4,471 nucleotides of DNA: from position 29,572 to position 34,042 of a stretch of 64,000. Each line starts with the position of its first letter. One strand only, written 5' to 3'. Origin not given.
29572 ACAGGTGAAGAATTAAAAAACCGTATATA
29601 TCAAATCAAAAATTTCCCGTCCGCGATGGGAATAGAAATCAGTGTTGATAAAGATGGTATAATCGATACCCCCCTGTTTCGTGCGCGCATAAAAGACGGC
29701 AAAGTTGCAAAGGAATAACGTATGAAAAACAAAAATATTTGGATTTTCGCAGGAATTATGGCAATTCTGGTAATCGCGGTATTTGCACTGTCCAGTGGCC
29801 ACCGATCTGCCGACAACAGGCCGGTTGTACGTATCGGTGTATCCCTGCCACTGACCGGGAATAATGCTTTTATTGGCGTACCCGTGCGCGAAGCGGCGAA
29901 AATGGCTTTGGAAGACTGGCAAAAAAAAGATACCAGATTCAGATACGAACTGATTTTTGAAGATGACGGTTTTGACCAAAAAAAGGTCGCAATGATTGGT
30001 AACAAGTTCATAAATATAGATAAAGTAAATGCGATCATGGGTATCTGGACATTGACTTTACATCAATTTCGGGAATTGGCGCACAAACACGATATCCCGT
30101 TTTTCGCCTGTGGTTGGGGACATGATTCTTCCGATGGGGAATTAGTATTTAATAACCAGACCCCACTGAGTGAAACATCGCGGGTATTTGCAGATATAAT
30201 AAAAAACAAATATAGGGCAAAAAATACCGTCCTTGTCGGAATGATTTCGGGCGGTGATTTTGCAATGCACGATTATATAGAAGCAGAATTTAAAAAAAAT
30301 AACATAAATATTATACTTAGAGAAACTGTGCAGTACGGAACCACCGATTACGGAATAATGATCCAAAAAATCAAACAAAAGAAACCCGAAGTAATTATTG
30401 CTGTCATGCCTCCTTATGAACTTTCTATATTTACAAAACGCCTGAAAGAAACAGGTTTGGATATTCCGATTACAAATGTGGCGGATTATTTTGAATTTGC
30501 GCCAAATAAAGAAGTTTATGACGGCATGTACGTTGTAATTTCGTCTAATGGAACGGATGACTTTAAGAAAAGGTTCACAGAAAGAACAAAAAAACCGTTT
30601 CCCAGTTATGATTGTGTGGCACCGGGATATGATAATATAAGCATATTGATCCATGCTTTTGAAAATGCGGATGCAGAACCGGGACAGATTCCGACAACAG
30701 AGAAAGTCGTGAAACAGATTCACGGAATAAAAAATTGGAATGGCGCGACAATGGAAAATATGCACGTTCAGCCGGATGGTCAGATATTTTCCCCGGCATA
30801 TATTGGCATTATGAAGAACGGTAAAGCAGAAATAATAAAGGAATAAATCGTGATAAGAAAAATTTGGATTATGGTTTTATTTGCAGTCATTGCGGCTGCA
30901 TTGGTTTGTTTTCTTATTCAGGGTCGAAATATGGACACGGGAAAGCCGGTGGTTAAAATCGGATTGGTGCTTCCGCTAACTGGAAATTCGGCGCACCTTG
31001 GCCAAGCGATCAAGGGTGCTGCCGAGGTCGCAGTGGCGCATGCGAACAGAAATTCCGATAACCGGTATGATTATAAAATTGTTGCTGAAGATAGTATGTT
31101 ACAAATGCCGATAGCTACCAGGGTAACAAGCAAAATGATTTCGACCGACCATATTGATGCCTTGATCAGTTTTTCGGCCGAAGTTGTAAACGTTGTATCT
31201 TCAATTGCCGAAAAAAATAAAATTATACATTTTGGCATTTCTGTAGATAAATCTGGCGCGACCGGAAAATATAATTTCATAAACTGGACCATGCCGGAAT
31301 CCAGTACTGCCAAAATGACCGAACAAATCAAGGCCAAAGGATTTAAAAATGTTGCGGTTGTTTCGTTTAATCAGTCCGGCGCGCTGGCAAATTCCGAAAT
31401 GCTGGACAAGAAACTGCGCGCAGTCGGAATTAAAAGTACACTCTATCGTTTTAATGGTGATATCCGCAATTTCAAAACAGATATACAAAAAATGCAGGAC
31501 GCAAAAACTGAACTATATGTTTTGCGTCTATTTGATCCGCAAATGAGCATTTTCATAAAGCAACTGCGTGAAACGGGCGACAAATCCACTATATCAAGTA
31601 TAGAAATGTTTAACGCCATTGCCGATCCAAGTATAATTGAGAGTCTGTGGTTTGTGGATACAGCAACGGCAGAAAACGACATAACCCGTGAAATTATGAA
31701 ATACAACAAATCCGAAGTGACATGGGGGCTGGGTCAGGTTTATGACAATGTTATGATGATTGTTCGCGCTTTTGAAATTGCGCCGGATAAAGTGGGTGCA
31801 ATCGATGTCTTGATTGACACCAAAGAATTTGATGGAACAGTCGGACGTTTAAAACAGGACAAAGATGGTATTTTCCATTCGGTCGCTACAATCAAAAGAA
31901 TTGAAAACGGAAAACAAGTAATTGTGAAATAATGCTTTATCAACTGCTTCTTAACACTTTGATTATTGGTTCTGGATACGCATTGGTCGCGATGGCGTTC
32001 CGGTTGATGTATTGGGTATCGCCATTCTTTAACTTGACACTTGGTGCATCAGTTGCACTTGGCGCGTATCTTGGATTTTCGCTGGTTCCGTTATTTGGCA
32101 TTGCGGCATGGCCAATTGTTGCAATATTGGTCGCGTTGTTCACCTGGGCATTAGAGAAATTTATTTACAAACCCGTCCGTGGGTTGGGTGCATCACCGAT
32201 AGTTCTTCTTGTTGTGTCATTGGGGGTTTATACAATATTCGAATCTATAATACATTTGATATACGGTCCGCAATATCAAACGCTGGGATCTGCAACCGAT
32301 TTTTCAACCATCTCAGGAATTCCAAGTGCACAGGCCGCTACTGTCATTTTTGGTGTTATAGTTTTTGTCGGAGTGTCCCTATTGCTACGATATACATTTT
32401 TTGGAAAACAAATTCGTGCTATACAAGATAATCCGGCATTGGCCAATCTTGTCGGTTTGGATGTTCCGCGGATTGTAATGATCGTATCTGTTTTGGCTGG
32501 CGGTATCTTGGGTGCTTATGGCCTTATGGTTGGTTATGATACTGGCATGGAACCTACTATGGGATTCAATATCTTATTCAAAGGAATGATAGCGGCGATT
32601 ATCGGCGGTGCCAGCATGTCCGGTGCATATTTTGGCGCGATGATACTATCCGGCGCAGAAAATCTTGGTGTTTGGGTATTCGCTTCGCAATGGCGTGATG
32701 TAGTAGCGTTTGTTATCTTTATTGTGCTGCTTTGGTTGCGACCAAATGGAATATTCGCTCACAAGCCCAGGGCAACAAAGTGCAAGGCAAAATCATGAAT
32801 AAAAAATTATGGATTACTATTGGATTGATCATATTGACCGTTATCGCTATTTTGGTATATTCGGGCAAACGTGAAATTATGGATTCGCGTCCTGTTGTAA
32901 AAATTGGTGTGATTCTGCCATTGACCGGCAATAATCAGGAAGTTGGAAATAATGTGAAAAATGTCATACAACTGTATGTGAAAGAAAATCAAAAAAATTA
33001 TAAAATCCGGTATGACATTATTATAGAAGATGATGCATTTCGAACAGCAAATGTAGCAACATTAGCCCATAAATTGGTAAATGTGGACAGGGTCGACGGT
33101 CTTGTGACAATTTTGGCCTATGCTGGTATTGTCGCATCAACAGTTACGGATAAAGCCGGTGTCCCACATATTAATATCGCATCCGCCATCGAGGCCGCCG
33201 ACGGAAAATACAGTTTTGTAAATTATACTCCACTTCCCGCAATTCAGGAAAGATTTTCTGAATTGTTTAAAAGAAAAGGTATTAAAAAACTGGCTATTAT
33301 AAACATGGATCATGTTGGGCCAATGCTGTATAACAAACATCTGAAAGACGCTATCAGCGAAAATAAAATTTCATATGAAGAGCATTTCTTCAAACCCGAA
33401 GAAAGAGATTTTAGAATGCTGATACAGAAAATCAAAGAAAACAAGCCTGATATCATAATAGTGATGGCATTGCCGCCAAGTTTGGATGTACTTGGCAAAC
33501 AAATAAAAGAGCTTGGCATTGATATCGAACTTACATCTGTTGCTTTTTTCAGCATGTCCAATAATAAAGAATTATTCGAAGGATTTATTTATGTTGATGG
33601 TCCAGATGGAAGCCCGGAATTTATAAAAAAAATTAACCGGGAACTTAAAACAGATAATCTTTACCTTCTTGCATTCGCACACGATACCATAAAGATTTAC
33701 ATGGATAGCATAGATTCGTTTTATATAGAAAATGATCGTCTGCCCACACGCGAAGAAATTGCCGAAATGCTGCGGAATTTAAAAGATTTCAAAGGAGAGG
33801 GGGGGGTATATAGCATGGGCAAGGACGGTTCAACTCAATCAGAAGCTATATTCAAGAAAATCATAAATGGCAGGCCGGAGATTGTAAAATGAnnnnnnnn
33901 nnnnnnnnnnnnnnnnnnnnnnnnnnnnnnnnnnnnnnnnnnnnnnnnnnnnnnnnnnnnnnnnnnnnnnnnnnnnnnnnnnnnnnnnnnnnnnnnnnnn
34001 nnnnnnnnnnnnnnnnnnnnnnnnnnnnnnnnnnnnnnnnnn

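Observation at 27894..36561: Liv-type ABC transporter operon carrying five tandem substrate-binding-protein paralogs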

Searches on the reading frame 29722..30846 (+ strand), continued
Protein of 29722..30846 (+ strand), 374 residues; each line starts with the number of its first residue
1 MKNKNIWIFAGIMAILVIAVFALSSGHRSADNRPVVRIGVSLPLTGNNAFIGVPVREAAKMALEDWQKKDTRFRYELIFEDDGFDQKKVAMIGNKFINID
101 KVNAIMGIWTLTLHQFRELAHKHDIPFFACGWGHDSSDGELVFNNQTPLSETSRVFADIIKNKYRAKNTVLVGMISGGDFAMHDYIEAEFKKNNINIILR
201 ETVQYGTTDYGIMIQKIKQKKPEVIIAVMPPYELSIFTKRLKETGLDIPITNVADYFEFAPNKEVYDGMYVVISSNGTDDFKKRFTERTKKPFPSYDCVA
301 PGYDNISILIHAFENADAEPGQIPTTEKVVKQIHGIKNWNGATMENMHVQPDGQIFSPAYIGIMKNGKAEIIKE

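Call 39: find_encoding_contigs(protein=P0016, flank=10000, max_places=2)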
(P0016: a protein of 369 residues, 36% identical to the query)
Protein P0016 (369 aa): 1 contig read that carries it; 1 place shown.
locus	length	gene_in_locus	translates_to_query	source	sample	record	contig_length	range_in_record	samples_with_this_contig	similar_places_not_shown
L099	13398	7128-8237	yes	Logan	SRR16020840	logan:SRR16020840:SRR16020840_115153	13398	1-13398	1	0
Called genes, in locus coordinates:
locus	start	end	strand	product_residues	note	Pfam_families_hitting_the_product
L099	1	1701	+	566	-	?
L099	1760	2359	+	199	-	PF03938:OmpH (weak)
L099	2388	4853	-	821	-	PF05170:AsmA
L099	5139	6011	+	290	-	PF02653:BPD_transp_2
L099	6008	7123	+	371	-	PF13433:Peripla_BP_5 (faint), PF13458:Peripla_BP_6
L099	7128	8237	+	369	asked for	PF13458:Peripla_BP_6, PF01094:ANF_receptor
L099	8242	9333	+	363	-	PF13458:Peripla_BP_6, PF01094:ANF_receptor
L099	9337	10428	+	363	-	PF13458:Peripla_BP_6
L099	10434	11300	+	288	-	PF02653:BPD_transp_2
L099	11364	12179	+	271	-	PF00005:ABC_tran, PF13304:AAA_21 (faint), PF12399:BCA_ABC_TP_C (weak)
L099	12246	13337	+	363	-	PF13458:Peripla_BP_6, PF01094:ANF_receptor (weak)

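Call 55: predict_structure(alignment_id=A3)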
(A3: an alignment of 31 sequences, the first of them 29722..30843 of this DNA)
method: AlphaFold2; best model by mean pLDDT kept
length: 374 residues; sequences in the alignment: 31
mean_pLDDT: 93.2   pTM: 0.87
mean pLDDT of the five models: 93.2, 92.9, 92.2, 91.9, 91.4
residues with pLDDT >= 90: 305; 70-90: 57; 50-70: 11; < 50: 1
segments of 3 or more residues with pLDDT < 50: none
pLDDT, mean of each block of 10 residues (from residue 1): 76 87 61 96 93 97 97 98 95 98 96 93 97 91 96 97 97 91 96 98 93 98 96 94 95 89 93 91 96 88 98 97 98 97 95 95 94 76
secondary structure, 60 per line:
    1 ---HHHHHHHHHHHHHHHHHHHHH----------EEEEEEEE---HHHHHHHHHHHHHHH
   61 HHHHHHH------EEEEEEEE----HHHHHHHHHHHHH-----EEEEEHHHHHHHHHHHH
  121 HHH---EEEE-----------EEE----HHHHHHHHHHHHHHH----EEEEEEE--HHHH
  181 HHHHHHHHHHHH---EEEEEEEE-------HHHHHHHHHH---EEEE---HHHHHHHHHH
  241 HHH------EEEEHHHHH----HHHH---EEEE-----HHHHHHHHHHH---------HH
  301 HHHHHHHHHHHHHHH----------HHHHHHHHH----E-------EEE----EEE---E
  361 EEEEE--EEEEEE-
elements in order: H4-24 E35-42 H46-67 E74-81 H86-98 E104-108 H109-123 E127-130 E142-144 H149-163 E168-174 H177-192 E196-203 H211-220 E224-227 H231-243 E250-253 H254-258 H263-266 E270-273 H279-289 H299-315 H326-334 E347-349 E354-356 E360-365 E368-373
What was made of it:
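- On Membrane-tethered SBP (signal-anchor type): AlphaFold2 places a helix at residues 4-24 of SBP2 (call 55).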

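Call 57: fold_search(model_id=the predicted structure, library=pdb)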
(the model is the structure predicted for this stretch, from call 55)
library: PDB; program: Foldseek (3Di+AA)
matches with E <= 10: 1906; with E <= 0.001: 1061
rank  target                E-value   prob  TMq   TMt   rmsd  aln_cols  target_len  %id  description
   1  4gnr                  1.1e-21  1.00  0.74  0.80   3.4       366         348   19  1.0 Angstrom resolution crystal structure of the branched-chain amino acid transporter substrate binding protein LivJ fr (released 2012-09-05)
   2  3td9                  4.3e-21  1.00  0.75  0.79   3.5       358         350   19  Crystal structure of a Leucine binding protein LivK (TM1135) from Thermotoga maritima MSB8 at 1.90 A resolution (released 2011-09-07)
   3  4n0q_B                6.5e-21  1.00  0.74  0.80   3.5       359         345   19  Crystal Structure of an ABC transporter, substrate-binding protein from Brucella melitensis 16M in complex with L-Leuc (released 2013-11-06)
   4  8tg1_A                7.3e-21  1.00  0.76  0.77   3.1       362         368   20  Caldicellulosiruptor saccharolyticus periplasmic urea-binding protein (released 2024-06-19)
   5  8tg1_B                2.6e-20  1.00  0.76  0.76   3.1       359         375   20  Caldicellulosiruptor saccharolyticus periplasmic urea-binding protein (released 2024-06-19)
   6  4n0q_A                3.8e-20  1.00  0.75  0.81   3.4       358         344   19  Crystal Structure of an ABC transporter, substrate-binding protein from Brucella melitensis 16M in complex with L-Leuc (released 2013-11-06)
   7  4zpj                  4.0e-20  1.00  0.79  0.79   3.3       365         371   18  ABC transporter substrate-binding protein from Sphaerobacter thermophilus (released 2015-05-20)
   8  4nv3_A                5.1e-20  1.00  0.75  0.76   3.7       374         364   17  The crystal structure of a solute-binding protein (N280D mutant) from Anabaena variabilis ATCC 29413 in complex with v (released 2013-12-11)
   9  3hut                  5.1e-20  1.00  0.68  0.73   4.5       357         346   17  Crystal structure of a putative branched-chain amino acid ABC transporter from Rhodospirillum rubrum (released 2009-06-30)
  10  4obb_A                5.8e-20  1.00  0.74  0.76   3.8       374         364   18  The crystal structure of a solute-binding protein from Anabaena variabilis ATCC 29413 in complex with (3S)-3-methyl-2- (released 2014-03-19)
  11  4ey3                  6.5e-20  1.00  0.75  0.77   3.5       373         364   17  Crystal structure of solute binding protein of ABC transporter in complex with p-hydroxybenzoic acid (released 2012-05-30)
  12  3ipc                  6.9e-20  1.00  0.75  0.80   3.4       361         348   17  Structure of ATU2422-GABA F77A mutant receptor in complex with leucine (released 2010-07-14)
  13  3ip5                  8.8e-20  1.00  0.76  0.81   3.4       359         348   17  Structure of Atu2422-GABA receptor in complex with alanine (released 2010-07-14)
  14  4eyg_A                1.3e-19  1.00  0.75  0.77   3.4       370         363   17  Crystal structure of solute binding protein of ABC transporter from Rhodopseudomonas palustris BisB5 in complex with v (released 2012-05-30)
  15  4eyg_B                1.8e-19  1.00  0.75  0.77   3.5       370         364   17  Crystal structure of solute binding protein of ABC transporter from Rhodopseudomonas palustris BisB5 in complex with v (released 2012-05-30)
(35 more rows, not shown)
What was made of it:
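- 29722..30846 (+): SBP2 (374 aa), membrane-tethered Peripla_BP_6 receptor. AlphaFold2 pLDDT 93.2 with helix 4-24, linker 25-34 and a type I binding-protein fold (calls 55, 57).
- On HAAT-family ABC importer (LivFGHM/J type, TC 3.A.1.4): Foldseek TM-score (target-normalised) 0.79-0.81 to the top amino-acid binders 4GNR, 3TD9 and 4N0Q (calls 55, 57).
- Its top solved matches are 4GNR, 3TD9 and 4N0Q (calls 55, 57). Foldseek scores amino-acid, urea, amide and aromatic-acid binders about equally, all at 14-20% identity (call 57). The LIVBP fold is also used by non-transport receptors such as AmiC and GABA-B, which appear among the fold matches (call 57).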

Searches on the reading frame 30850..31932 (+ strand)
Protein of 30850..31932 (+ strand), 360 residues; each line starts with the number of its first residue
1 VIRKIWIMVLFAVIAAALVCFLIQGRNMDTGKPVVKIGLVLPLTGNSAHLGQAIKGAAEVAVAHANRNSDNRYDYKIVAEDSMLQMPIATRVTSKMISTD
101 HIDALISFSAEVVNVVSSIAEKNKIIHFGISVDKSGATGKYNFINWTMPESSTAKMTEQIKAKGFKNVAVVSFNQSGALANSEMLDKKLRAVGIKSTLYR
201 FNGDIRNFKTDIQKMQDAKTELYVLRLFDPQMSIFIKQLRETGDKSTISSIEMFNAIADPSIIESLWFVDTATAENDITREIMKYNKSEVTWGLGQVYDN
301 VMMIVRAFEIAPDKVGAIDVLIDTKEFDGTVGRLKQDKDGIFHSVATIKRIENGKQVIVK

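Call 4: search_protein_families(library=pfam, proteins=[window:30850-31932:+])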
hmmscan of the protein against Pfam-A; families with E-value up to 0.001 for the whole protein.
window:30850-31932:+ (360 aa): 2 families
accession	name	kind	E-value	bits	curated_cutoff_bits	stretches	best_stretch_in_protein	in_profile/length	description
PF13458.12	Peripla_BP_6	-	6e-26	92.4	31.7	1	35-345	2-332/343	Periplasmic binding protein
PF01094.35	ANF_receptor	-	2.4e-10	40.5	25.4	1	55-312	3-294/353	Receptor family ligand binding region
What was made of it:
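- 30850..31932 (+): SBP3 (360 aa, GTG start), membrane-tethered Peripla_BP_6 receptor. Peripla_BP_6 6e-26 (call 4).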

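Call 5: search_protein_families(library=ncbifam, proteins=[window:30850-31932:+])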
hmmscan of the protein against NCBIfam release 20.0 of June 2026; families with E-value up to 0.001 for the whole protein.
window:30850-31932:+ (360 aa): 0 families

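Call 76: search_solved_structures(query=window:30850-31929:+, max_evalue=0.01)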
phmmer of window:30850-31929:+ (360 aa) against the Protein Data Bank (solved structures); distinct sequences matched with E-value up to 0.01: 5.
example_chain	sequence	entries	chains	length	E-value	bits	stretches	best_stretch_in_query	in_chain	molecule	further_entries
3td9_A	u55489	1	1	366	9.7e-05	25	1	32-354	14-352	Branched chain amino acid ABC transporter, periplasmic amino acid-binding protein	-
4ey3_A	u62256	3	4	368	0.00026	23.6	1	33-255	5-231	Twin-arginine translocation pathway signal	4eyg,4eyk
4evq_A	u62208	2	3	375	0.0018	20.8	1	34-108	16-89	Putative ABC transporter subunit, substrate-binding component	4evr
4gnr_A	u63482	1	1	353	0.0033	20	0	33-355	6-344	ABC transporter substrate-binding protein-branched chain amino acid transport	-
7ylt_B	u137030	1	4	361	0.0053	19.3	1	35-196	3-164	Putative ABC transporter, substrate-binding protein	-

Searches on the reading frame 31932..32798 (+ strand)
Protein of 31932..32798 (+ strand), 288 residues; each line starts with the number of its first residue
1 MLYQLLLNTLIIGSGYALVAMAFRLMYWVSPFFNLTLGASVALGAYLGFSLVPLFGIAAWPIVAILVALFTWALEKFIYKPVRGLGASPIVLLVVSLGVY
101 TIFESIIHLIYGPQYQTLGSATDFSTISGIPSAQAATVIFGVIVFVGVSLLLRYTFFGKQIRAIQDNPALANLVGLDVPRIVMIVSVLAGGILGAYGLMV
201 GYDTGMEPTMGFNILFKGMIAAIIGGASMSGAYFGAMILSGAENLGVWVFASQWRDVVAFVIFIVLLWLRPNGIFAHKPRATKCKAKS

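Call 4: search_protein_families(library=pfam, proteins=[window:31932-32798:+])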
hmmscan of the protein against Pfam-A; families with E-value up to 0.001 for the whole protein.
window:31932-32798:+ (288 aa): 1 family
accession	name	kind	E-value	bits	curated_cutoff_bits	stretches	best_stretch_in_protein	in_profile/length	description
PF02653.21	BPD_transp_2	-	5.2e-25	88.5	26.8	1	6-267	2-269/269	Branched-chain amino acid transport system / permease component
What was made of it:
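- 31932..32798 (+): LivH-like permease (288 aa). BPD_transp_2 5e-25, full length (call 4).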

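Call 5: search_protein_families(library=ncbifam, proteins=[window:31932-32798:+])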
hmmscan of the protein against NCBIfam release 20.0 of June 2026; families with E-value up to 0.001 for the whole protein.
window:31932-32798:+ (288 aa): 5 families
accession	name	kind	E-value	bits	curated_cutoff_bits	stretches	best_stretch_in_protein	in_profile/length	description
TIGR03409.1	urea_trans_UrtB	equivalog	3.8e-21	76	250.3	1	5-280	3-291/291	urea ABC transporter permease subunit UrtB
NF008011.0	PRK10740.1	equivalog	5.7e-21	75.4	379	1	3-276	9-301/308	high-affinity branched-chain amino acid ABC transporter permease LivH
TIGR03622.1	urea_t_UrtB_arc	equivalog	1.3e-05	24.6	374.25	1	17-274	15-276/284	urea ABC transporter, permease protein UrtB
NF007014.0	PRK09478.1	equivalog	2.8e-05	23.6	386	1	136-232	185-282/336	galactose/methyl galactoside ABC transporter permease MglC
NF008441.0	PRK11285.1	equivalog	5.9e-05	22.3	378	1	136-233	180-278/333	L-arabinose ABC transporter permease AraH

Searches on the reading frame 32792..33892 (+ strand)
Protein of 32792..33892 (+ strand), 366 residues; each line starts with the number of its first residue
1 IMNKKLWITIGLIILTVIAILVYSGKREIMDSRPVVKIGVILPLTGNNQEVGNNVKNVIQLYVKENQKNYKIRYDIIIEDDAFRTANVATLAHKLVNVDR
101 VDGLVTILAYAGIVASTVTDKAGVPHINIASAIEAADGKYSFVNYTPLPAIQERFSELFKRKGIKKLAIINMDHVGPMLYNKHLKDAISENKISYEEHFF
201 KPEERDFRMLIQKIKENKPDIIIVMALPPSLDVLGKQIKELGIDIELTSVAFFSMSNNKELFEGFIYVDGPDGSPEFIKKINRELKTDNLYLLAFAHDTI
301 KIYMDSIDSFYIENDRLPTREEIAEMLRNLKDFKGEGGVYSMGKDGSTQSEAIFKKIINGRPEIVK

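Call 4: search_protein_families(library=pfam, proteins=[window:32792-33892:+])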
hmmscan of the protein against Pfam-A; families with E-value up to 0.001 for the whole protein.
window:32792-33892:+ (366 aa): 4 families
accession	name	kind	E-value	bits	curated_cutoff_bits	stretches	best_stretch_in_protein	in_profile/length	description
PF13458.12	Peripla_BP_6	-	4.8e-26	92.7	31.7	1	36-339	2-319/343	Periplasmic binding protein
PF13433.12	Peripla_BP_5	-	4.5e-07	29.7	27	1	158-258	128-228/363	Periplasmic binding protein domain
PF01094.35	ANF_receptor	-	2.3e-05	24.1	25.4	1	68-346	21-338/353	Receptor family ligand binding region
PF00702.32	Hydrolase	-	0.00083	20.2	26.4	0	145-222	97-175/191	haloacid dehalogenase-like hydrolase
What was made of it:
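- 32795..33892 (+): SBP4 (365 aa), membrane-tethered Peripla_BP_6 receptor. Peripla_BP_6 4.8e-26 (call 4).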

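Call 5: search_protein_families(library=ncbifam, proteins=[window:32792-33892:+])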
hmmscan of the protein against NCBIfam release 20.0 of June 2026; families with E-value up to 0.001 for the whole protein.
window:32792-33892:+ (366 aa): 2 families
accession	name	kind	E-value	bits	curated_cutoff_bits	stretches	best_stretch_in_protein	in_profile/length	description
TIGR03407.1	urea_ABC_UrtA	exception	1.6e-07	30.5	492.75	1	158-258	128-231/361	urea ABC transporter substrate-binding protein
TIGR02252.1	DREG-2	subfamily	0.00097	18.9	155.2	0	68-217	27-176/203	HAD hydrolase, REG-2-like, family IA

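Call 77: search_solved_structures(query=window:32795-33889:+, max_evalue=0.01)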
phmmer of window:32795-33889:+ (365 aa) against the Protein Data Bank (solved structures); distinct sequences matched with E-value up to 0.01: 6.
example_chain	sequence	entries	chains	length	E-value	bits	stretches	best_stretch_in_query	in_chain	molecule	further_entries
4ey3_A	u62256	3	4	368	5.8e-13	52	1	33-243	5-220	Twin-arginine translocation pathway signal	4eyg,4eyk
3td9_A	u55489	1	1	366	3.4e-09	39.6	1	31-360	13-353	Branched chain amino acid ABC transporter, periplasmic amino acid-binding protein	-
8tg1_A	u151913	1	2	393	9.9e-06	28.2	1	26-257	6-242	Extracellular ligand-binding receptor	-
7ylt_B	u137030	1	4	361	0.00015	24.3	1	36-223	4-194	Putative ABC transporter, substrate-binding protein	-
4nqr_A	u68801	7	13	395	0.0069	18.9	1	35-284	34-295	Amino acid/amide ABC transporter substrate-binding protein, HAAT family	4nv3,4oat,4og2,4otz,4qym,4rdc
4obb_A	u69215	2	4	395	0.0069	18.9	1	35-284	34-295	Amino acid/amide ABC transporter substrate-binding protein, HAAT family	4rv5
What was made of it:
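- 32795..33892 (+): Closest solved homologue is 4EY3, an aromatic-acid binder, at 6e-13 (call 77).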
